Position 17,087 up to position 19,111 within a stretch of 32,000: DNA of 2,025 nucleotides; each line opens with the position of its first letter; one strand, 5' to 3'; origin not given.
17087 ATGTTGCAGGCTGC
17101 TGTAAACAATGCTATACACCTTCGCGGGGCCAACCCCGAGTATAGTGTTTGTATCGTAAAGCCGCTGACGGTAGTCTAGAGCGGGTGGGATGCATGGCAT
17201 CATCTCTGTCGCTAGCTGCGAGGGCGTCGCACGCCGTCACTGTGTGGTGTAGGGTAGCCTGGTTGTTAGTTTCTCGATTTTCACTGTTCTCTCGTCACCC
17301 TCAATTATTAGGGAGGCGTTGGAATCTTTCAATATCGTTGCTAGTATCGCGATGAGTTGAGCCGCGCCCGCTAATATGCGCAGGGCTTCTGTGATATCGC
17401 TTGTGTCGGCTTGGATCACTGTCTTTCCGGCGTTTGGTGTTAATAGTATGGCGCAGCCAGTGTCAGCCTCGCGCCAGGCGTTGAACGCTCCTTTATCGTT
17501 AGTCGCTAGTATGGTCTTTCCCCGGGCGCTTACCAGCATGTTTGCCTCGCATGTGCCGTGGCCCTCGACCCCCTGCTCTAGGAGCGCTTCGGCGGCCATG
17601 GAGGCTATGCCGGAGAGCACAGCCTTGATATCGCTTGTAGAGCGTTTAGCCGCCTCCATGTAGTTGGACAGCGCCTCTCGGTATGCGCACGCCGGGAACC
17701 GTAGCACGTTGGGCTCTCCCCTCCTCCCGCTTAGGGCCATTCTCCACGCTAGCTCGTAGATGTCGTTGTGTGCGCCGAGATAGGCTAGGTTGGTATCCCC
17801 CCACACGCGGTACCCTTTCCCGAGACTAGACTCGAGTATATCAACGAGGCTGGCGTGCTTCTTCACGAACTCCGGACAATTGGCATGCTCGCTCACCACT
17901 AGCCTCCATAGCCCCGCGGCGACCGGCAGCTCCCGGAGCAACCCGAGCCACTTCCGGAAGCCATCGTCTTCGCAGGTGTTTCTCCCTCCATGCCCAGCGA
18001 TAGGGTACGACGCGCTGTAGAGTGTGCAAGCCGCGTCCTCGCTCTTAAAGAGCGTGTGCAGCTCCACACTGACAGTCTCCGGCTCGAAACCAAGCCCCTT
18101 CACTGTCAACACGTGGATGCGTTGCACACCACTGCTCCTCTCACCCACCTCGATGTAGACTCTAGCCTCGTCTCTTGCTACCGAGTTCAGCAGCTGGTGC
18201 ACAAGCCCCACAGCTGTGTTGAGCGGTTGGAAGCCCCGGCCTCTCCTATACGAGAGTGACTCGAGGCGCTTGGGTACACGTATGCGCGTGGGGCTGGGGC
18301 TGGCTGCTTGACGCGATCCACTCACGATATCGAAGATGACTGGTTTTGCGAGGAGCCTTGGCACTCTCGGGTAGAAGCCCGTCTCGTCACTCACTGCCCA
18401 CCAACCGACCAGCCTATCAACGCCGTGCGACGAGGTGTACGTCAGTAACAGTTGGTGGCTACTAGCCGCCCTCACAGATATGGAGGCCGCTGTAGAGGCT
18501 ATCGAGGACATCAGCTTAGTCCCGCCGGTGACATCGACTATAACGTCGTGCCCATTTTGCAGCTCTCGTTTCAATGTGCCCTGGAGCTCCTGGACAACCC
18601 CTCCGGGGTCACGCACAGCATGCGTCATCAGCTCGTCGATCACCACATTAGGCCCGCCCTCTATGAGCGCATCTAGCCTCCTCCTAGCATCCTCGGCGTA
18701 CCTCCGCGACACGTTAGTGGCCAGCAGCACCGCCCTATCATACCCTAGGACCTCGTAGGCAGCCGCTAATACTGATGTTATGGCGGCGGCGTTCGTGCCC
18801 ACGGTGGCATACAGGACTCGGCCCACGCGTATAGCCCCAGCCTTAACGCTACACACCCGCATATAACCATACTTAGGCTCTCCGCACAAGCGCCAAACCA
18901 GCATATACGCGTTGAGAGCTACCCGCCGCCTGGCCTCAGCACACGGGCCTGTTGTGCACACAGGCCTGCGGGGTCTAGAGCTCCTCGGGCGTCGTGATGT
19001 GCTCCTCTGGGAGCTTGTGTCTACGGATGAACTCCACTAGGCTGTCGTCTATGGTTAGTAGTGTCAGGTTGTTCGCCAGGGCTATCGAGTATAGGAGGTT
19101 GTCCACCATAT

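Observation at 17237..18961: A 574-aa CARF-PIN fusion is a candidate cyclic-oligoadenylate-gated PIN nuclease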

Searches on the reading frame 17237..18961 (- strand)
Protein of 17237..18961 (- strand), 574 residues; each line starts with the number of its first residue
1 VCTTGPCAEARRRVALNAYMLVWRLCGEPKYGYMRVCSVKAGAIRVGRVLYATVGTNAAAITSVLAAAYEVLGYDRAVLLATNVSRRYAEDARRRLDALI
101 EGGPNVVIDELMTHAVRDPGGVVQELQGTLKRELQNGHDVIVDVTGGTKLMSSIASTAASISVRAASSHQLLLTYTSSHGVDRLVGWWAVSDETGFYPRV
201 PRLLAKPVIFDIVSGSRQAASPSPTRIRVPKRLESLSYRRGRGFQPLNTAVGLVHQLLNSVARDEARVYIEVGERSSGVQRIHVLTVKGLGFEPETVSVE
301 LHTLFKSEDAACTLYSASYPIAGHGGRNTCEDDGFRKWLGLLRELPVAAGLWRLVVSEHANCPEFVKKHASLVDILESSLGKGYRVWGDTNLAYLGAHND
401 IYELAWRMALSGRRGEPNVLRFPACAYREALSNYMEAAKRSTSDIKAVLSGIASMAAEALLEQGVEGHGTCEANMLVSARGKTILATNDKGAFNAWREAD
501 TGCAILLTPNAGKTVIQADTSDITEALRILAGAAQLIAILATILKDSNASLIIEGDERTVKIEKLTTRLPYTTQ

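Call 3: search_protein_families(library=pfam, proteins=[window:17237-18961:-], max_evalue=10)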
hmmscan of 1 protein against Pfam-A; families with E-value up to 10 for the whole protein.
window:17237-18961:- (574 aa): 4 families
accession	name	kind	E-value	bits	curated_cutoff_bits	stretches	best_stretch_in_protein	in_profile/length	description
PF22662.2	Csa3_N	-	0.016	15.7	27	1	69-165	21-114/120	Csa3 CRISPR-associated Rossmann-like domain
PF09651.16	Cas_APE2256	-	0.035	14.4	24.8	1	123-161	77-115/136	CRISPR-associated protein (Cas_APE2256)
PF23400.1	CARF_Card1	-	0.062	13.8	24.6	1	131-152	78-101/146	Card1 CARF domain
PF09718.15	Tape_meas_lam_C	-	0.19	12.2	23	1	428-462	8-42/76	Lambda phage tail tape-measure protein (Tape_meas_lam_C)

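Call 4: search_protein_families(library=ncbifam, proteins=[window:17237-18961:-], max_evalue=10)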
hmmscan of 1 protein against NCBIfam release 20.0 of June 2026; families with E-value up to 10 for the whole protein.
window:17237-18961:- (574 aa): 1 family
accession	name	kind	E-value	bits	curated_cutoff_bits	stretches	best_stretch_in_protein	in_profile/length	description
TIGR02710.1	TIGR02710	equivalog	0.0016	17.5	83.9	1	111-162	41-96/384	TIGR02710 family CRISPR-associated CARF protein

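Call 5: search_protein_families(library=padloc, proteins=[window:17237-18961:-], max_evalue=10)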
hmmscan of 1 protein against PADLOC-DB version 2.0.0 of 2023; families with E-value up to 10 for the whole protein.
window:17237-18961:- (574 aa): 36 families (the best 25 are shown)
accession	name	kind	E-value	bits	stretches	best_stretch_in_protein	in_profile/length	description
PDLC01031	Csx1/Csm6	-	7.1e-09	33.6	1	49-173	4-111/357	CARF+HEPN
PDLC01168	CARF_2M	-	6.6e-07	27.3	1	76-160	100-175/200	"CARF, 2 TMs"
PDLC01794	CARF1--CARF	-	2.4e-06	25.4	1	107-159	63-111/168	-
PDLC01866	CARF3--CARF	-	5.8e-06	24.4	1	55-159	9-102/207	-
PDLC01360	Csx1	-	7.1e-06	23.3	1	75-168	13-96/365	CAS-III; associated_signaling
PDLC01973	CARF_m1--CARF_PIN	-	9.7e-06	22.9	1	49-162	3-115/465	-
PDLC01053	Csx1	-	1.9e-05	22.9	1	77-162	108-188/212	TM+CARF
PDLC01856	CARF3--CARF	-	2.2e-05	22.5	1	68-159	11-93/194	-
PDLC01639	Csx1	-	2.5e-05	21.5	1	74-161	12-91/361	CAS-III; associated_signaling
PDLC01887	CARF4--CARF_PDDEXK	-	2.9e-05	21.7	1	76-158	26-99/285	-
PDLC01972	CARF_m1--CARF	-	9.2e-05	20.6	1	118-159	64-105/145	-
PDLC01819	CARF1--CARF_HEPN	-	0.00013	18.6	1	114-160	116-163/475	-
PDLC01802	CARF1--CARF_HEPN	-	0.00022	18.2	1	75-161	26-107/388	-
PDLC01898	CARF4--CARF_PDDEXK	-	0.00034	18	1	124-160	73-109/296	-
PDLC01865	CARF3--CARF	-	0.00088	16.9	1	134-162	90-118/215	-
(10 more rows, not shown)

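Call 6: search_solved_structures(query=window:17237-18961:-, max_evalue=10, show_alignments=3)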
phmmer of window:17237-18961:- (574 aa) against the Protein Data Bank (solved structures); distinct sequences matched with E-value up to 10: 0.

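Call 7: find_homologous_proteins(query=window:17237-18961:-, max_evalue=0.001)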
Query window:17237-18961:- (574 aa): 3 proteins with E <= 0.001 among 8000 candidates.
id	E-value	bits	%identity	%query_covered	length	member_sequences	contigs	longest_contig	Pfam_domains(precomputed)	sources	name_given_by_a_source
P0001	0.0e+0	1166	100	92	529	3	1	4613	-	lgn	-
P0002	1.9e-189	649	61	91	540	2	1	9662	-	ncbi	-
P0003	1.1e-186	640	60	91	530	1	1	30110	-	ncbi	-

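Call 10: find_encoding_contigs(protein=P0002, flank=10000)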
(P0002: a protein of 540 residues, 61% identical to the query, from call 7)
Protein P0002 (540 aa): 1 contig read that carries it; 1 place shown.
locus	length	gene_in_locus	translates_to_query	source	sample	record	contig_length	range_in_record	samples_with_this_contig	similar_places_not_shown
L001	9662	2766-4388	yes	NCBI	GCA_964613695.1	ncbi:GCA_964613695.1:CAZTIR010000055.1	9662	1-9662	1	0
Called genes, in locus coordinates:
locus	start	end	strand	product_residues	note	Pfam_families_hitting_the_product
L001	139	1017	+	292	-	PF03787:RAMPs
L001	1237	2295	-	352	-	PF13173:AAA_14 (faint)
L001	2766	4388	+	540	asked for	-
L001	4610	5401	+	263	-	-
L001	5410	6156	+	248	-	-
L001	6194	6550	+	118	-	-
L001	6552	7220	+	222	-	PF13555:AAA_29 (faint), PF00005:ABC_tran, PF13304:AAA_21 (faint)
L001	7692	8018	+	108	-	PF05168:HEPN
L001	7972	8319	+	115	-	PF01909:NTP_transf_2, PF18765:Polbeta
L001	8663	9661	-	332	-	?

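Call 11: find_encoding_contigs(protein=P0003, flank=10000)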
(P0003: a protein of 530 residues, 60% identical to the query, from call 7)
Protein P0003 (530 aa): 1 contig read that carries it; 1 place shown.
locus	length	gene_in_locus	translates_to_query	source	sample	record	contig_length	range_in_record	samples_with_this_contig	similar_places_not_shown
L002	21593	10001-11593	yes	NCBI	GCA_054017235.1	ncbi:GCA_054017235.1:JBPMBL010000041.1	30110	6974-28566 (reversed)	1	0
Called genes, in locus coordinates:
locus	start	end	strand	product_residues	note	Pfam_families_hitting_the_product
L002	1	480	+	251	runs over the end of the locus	-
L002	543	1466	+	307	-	PF03787:RAMPs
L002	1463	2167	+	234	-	-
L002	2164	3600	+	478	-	PF03787:RAMPs (weak)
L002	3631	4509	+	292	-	PF03787:RAMPs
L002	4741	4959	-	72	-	-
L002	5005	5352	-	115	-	-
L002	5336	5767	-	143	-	-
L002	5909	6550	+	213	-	PF03683:UPF0175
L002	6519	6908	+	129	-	PF11848:DUF3368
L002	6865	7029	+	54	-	-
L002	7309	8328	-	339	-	PF13173:AAA_14 (faint)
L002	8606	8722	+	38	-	-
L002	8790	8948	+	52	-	-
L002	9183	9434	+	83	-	PF04014:MazE_antitoxin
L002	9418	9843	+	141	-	PF01850:PIN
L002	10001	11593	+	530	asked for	-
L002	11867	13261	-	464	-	PF01637:ATPase_2, PF13191:AAA_16 (weak), PF13173:AAA_14, PF13401:AAA_22, PF13635:DUF4143 (weak), PF03008:DUF234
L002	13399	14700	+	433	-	PF17125:Methyltr_RsmF_N (weak), PF22458:RsmF-B_ferredox, PF01189:Methyltr_RsmB-F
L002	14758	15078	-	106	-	-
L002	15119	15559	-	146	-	PF02996:Prefoldin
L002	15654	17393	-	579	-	PF04458:DUF505, PF24409:wHTH-PRTase_assc (faint), PF04458:DUF505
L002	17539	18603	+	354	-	PF02653:BPD_transp_2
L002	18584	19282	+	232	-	PF02463:SMC_N (faint), PF00005:ABC_tran, PF13304:AAA_21 (weak), PF12399:BCA_ABC_TP_C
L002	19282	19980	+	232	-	PF09818:ABC_ATPase (faint), PF00005:ABC_tran, PF02463:SMC_N (faint), PF13555:AAA_29 (weak), PF13304:AAA_21 (weak)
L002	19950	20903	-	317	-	PF01408:GFO_IDH_MocA, PF02629:CoA_binding (weak), PF03807:F420_oxidored (weak)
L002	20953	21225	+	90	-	-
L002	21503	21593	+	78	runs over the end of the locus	-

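Call 21: search_protein_representatives(alignment_id=A1)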
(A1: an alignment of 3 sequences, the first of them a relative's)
Query: 3 sequences, 533 profile positions. Proteins with E-value up to 0.001 (for the whole library): 20; up to 1e-10: 12; up to 1e-30: 3. The best 20 are listed.
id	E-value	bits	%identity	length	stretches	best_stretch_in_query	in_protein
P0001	0.0e+00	1034.9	-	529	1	1-533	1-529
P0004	1.9e-110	386.3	-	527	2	4-252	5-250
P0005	4.1e-83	296.1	-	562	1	2-523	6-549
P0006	2.7e-30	121.8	-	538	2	1-225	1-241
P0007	1.2e-27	113.0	-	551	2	2-244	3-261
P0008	1.6e-21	92.8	-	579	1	3-457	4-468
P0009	6.4e-21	90.8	-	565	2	331-521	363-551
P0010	9.6e-18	80.3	-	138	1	431-528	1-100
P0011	2.5e-15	72.4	-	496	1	200-528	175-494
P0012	6.2e-15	71.1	-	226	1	3-160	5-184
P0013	5.2e-14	68.0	-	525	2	8-181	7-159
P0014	3.4e-13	65.3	-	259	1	3-239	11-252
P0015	2.0e-09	52.9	-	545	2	3-230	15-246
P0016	3.2e-09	52.2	-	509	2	8-168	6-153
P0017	1.1e-08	50.5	-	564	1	2-521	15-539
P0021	2.6e-05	39.3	-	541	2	5-170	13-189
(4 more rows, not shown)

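Call 23: predict_structure(alignment_id=A1)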
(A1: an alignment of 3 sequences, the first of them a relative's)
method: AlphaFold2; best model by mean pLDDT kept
length: 529 residues; sequences in the alignment: 3
mean_pLDDT: 34.3   pTM: 0.27
mean pLDDT of the five models: 34.3, 33.8, 33.7, 29.9, 29.5
residues with pLDDT >= 90: 0; 70-90: 0; 50-70: 54; < 50: 475
segments of 3 or more residues with pLDDT < 50: 1-55, 64-72, 100-122, 130-142, 144-266, 272-286, 299-529
pLDDT, mean of each block of 10 residues (from residue 1): 26 35 32 33 41 48 47 49 60 56 45 43 49 40 39 25 23 21 23 33 42 35 33 30 27 24 46 42 49 53 33 27 25 22 22 26 26 23 31 30 32 27 26 33 44 42 26 26 35 36 27 25 24
secondary structure, 60 per line:
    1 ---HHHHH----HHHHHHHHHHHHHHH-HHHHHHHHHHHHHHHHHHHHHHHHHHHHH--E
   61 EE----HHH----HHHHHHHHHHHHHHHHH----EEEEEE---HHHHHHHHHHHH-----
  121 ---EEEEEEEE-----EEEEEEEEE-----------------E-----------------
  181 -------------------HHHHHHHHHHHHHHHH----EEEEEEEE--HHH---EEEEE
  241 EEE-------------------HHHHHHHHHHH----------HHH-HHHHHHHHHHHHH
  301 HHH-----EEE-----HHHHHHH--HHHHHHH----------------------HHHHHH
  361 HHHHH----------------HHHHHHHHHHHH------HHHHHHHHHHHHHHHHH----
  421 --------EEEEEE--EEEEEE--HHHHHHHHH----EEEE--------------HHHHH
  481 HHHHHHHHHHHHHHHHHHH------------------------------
elements in order: H4-8 H13-27 H29-57 E60-62 H74-90 E95-100 H104-115 E124-131 E137-145 H200-215 E220-227 E236-243 H263-273 H288-303 E309-311 H317-323 H326-332 H355-365 H382-393 H400-416 E429-434 E437-442 H445-453 E458-461 H476-499

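Call 24: search_protein_families(library=pfam, alignment_id=A2, max_evalue=1)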
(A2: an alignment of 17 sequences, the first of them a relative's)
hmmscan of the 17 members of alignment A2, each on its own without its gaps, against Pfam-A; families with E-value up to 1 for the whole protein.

A. member 1, P0001 (529 aa): 4 families
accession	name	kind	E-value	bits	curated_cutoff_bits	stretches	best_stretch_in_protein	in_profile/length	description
PF22662.2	Csa3_N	-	0.013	16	27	1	24-120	21-114/120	Csa3 CRISPR-associated Rossmann-like domain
PF09651.16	Cas_APE2256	-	0.039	14.2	24.8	1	77-116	76-115/136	CRISPR-associated protein (Cas_APE2256)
PF23400.1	CARF_Card1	-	0.055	13.9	24.6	1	86-107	78-101/146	Card1 CARF domain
PF09718.15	Tape_meas_lam_C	-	0.16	12.5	23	1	383-417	8-42/76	Lambda phage tail tape-measure protein (Tape_meas_lam_C)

B. families by the number of members that match (of 17 scanned): 20 families
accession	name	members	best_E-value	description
PF23400.1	CARF_Card1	11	2.3e-05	Card1 CARF domain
PF09651.16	Cas_APE2256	9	0.0013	CRISPR-associated protein (Cas_APE2256)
PF22662.2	Csa3_N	8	0.001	Csa3 CRISPR-associated Rossmann-like domain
PF01850.27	PIN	4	0.0001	PIN domain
PF16289.11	PIN_12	2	0.00017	PIN domain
PF22230.1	Csx1_CARF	1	0.027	CRISPR system endoribonuclease Csx1, CARF domain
PF18480.7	DUF5615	1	0.044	Domain of unknown function (DUF5615)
PF22363.1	MrkH_YcgR_like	1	0.1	MrkH-like, YcgR-like domain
PF13653.12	GDPD_2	1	0.1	Glycerophosphoryl diester phosphodiesterase family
PF09623.16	Cas_NE0113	1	0.11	CRISPR-associated protein NE0113 (Cas_NE0113)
PF04900.18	Fcf1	1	0.11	Fcf1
PF01927.22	Mut7-C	1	0.13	Mut7-C RNAse domain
PF09325.15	Vps5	1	0.13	Vps5 C terminal like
PF01947.21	Rv2949c-like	1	0.13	Chorismate pyruvate-lyase Rv2949c-like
PF19810.5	HFX_2341_N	1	0.15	HFX_2341-like, N-terminal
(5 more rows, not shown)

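Call 25: search_protein_families(library=padloc, alignment_id=A2, max_evalue=0.01)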
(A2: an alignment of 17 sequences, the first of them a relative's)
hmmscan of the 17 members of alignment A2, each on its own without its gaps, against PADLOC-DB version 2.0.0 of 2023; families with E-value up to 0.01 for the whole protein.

A. member 1, P0001 (529 aa): 28 families (the best 25 are shown)
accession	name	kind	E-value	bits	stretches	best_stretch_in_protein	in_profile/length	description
PDLC01031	Csx1/Csm6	-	4.3e-09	34.3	1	3-128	3-111/357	CARF+HEPN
PDLC01984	CARF_m3--CARF_PIN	-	2.2e-08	31.7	1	12-453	13-365/433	-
PDLC01168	CARF_2M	-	6e-07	27.5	1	31-115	100-175/200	"CARF, 2 TMs"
PDLC01794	CARF1--CARF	-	1.5e-06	26.1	1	25-114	21-111/168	-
PDLC01866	CARF3--CARF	-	5e-06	24.6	1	10-114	9-102/207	-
PDLC01360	Csx1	-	6.3e-06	23.5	1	30-123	13-96/365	CAS-III; associated_signaling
PDLC01973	CARF_m1--CARF_PIN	-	7.9e-06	23.1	1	4-117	3-115/465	-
PDLC01053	Csx1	-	1.7e-05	23.1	1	32-117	108-188/212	TM+CARF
PDLC01856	CARF3--CARF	-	1.9e-05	22.7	1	23-114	11-93/194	-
PDLC01639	Csx1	-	2.2e-05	21.7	1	29-116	12-91/361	CAS-III; associated_signaling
PDLC01887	CARF4--CARF_PDDEXK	-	2.5e-05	21.9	1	31-113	26-99/285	-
PDLC01972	CARF_m1--CARF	-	8.8e-05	20.6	1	73-114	64-105/145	-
PDLC01819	CARF1--CARF_HEPN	-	0.00012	18.7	1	69-115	116-163/475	-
PDLC01802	CARF1--CARF_HEPN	-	0.00015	18.7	1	4-116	4-107/388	-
PDLC01898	CARF4--CARF_PDDEXK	-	0.0004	17.7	1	79-115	73-109/296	-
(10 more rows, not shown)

B. families by the number of members that match (of 17 scanned): 73 families (the first 25 are shown)
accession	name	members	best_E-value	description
PDLC01879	CARF3--CARF_TM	11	3.2e-09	-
PDLC01031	Csx1/Csm6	11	4.3e-09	CARF+HEPN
PDLC01980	CARF_m13--CARF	11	6.1e-07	-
PDLC01360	Csx1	10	1.1e-06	CAS-III; associated_signaling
PDLC01984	CARF_m3--CARF_PIN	9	2.5e-16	-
PDLC01866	CARF3--CARF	9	5e-06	-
PDLC01880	CARF4--CARF_PDDEXK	9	1.5e-05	-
PDLC01794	CARF1--CARF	8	8e-08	-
PDLC01168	CARF_2M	8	6e-07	"CARF, 2 TMs"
PDLC01802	CARF1--CARF_HEPN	8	1.3e-06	-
PDLC01639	Csx1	7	1.2e-08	CAS-III; associated_signaling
PDLC01037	Csx1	7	2.2e-07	ARF+Nuclease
PDLC01979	CARF_m12--CARF_PIN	7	3.6e-07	-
PDLC01973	CARF_m1--CARF_PIN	7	1.5e-06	-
PDLC01945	CARF8--CARF_TM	7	1.1e-05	-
PDLC01983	CARF_m3--CARF_PIN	5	3.6e-09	-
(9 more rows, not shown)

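Call 26: search_solved_structures(query=A2, max_evalue=10, show_alignments=3)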
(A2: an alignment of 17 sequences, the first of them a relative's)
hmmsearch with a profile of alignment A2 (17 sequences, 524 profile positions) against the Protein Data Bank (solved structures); distinct sequences matched with E-value up to 10: 16.
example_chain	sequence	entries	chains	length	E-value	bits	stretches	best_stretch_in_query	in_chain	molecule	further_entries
7z55_AAA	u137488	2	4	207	1.4e-06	30.6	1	3-135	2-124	CRISPR-associated protein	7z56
8htw_A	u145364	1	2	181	7.2e-06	28.3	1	6-139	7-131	CRISPR system ring nuclease SSO2081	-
7yhl_A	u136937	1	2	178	1e-05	27.8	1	6-127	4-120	CRISPR system ring nuclease SSO2081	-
7ygh_A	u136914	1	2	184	1.1e-05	27.7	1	6-127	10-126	CRISPR system ring nuclease SSO2081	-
7ygl_A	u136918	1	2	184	5.3e-05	25.4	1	6-127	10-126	CRISPR system ring nuclease SSO2081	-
1o4w_A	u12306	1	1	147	0.00048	22.3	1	399-460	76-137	PIN (PilT N-terminus) domain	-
1v8o_A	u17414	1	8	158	0.042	15.9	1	350-460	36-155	hypothetical protein PAE2754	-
1v8p_A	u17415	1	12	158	0.081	14.9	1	350-460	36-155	hypothetical protein PAE2754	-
3ix7_A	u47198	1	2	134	0.1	14.6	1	368-459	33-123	Uncharacterized protein TTHA0540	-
9nzh_A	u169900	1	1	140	0.11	14.5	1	16-99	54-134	Amylin-NHO-18 Binder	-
8jbb_A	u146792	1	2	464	0.23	13.4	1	85-139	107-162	CRISPR system endoribonuclease Csm6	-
5fsh_A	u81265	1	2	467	0.23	13.4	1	85-139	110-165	CSM6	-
8jh1_A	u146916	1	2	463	0.53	12.2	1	85-120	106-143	CRISPR system endoribonuclease Csm6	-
7e8k_A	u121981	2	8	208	0.54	12.2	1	365-453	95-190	RNA-free ribonuclease P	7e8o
6xl1_A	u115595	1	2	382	1.1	11.2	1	101-118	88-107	Card1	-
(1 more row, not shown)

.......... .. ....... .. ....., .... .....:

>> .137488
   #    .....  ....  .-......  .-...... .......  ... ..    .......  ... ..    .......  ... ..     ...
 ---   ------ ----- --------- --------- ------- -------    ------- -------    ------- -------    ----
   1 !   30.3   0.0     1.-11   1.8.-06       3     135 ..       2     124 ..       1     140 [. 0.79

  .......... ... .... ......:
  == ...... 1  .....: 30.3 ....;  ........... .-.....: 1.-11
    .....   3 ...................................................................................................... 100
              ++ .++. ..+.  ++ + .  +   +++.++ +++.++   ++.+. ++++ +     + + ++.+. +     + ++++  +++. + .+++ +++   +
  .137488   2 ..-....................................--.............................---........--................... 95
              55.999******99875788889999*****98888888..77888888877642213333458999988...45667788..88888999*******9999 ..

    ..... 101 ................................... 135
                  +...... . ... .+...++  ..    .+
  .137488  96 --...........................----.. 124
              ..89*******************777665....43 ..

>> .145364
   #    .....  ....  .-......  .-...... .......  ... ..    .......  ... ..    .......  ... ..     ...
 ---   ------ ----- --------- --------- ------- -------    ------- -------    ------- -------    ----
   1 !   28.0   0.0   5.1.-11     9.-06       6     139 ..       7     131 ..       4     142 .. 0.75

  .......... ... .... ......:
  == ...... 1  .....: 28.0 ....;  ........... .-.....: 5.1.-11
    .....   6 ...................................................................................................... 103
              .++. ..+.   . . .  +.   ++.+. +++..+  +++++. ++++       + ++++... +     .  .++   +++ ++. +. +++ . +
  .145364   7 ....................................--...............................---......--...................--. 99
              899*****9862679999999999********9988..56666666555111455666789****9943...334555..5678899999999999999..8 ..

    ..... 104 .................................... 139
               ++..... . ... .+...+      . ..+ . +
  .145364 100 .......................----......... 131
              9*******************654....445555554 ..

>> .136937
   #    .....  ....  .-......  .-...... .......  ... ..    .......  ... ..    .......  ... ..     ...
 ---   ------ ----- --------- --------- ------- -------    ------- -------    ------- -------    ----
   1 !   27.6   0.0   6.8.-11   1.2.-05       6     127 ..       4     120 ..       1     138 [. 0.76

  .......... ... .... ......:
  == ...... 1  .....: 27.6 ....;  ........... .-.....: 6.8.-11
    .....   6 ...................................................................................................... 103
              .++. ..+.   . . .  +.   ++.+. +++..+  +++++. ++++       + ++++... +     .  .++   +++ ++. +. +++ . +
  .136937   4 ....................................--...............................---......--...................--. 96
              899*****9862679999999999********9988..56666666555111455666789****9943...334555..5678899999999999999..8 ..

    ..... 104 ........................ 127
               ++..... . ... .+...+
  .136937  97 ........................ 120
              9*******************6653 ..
